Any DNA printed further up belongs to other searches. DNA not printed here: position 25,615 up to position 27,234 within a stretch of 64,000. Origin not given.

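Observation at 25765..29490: Minus-strand operon coupling an EndoQ-like nuclease, a SET-domain methyltransferase, dUTPase, a P-loop kinase and a NUDIX hydrolase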

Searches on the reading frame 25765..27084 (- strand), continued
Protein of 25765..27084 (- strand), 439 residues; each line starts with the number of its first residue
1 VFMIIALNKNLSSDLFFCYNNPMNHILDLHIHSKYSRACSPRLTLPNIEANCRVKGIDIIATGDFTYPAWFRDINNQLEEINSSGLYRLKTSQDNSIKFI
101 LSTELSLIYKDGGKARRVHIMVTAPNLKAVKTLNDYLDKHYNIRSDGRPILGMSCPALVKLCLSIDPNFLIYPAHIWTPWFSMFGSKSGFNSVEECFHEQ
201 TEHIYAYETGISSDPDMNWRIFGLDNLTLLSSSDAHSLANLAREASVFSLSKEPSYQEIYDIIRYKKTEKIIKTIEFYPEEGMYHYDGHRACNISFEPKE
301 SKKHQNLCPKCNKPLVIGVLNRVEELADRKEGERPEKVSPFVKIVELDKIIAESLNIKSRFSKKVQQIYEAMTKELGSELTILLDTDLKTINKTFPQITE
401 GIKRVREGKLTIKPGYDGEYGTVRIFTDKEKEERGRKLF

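Call 76: find_encoding_contigs(protein=P0121, flank=10000, max_places=8)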
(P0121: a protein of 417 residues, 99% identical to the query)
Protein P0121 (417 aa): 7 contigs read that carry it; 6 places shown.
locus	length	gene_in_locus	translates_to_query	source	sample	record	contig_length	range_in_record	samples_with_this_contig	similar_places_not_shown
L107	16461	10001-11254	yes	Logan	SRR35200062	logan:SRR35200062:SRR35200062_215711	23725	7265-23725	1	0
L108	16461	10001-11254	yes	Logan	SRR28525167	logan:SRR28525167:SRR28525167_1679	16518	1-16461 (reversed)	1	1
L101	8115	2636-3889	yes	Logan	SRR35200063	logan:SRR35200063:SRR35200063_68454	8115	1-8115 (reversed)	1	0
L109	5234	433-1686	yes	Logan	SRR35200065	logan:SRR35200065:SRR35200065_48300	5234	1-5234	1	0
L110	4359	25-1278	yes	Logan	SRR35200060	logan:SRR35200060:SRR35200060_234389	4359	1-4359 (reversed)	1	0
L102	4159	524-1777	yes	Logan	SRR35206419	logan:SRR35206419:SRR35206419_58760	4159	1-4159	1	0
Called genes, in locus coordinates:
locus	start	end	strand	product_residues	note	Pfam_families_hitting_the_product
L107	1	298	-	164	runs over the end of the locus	PF02075:RuvC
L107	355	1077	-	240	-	PF20772:TACO1_YebC_N, PF01709:Transcrip_reg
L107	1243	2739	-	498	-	PF01564:Spermine_synth (weak)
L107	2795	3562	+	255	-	PF02673:BacA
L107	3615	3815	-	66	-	-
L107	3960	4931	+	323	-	PF13565:HTH_32, PF00665:rve, PF13683:rve_3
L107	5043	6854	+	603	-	PF00009:GTP_EFTU, PF01926:MMR_HSR1 (weak), PF22042:EF-G_D2, PF03144:GTP_EFTU_D2, PF14492:EFG_III (weak), PF00679:EFG_C, PF21018:BipA_C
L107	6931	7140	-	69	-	-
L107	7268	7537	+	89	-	PF01649:Ribosomal_S20p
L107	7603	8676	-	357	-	PF21694:DNA_pol3_delta_C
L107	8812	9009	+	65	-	-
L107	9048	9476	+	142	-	PF00692:dUTPase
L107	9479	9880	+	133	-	PF21549:PRDM2_PR, PF00856:SET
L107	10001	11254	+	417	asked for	PF27218:MJ0043_C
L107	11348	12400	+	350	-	PF01380:SIS, PF10432:bact-PGI_C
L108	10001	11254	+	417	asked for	PF27218:MJ0043_C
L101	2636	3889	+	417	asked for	PF27218:MJ0043_C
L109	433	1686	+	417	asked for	PF27218:MJ0043_C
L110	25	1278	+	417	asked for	PF27218:MJ0043_C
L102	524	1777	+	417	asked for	PF27218:MJ0043_C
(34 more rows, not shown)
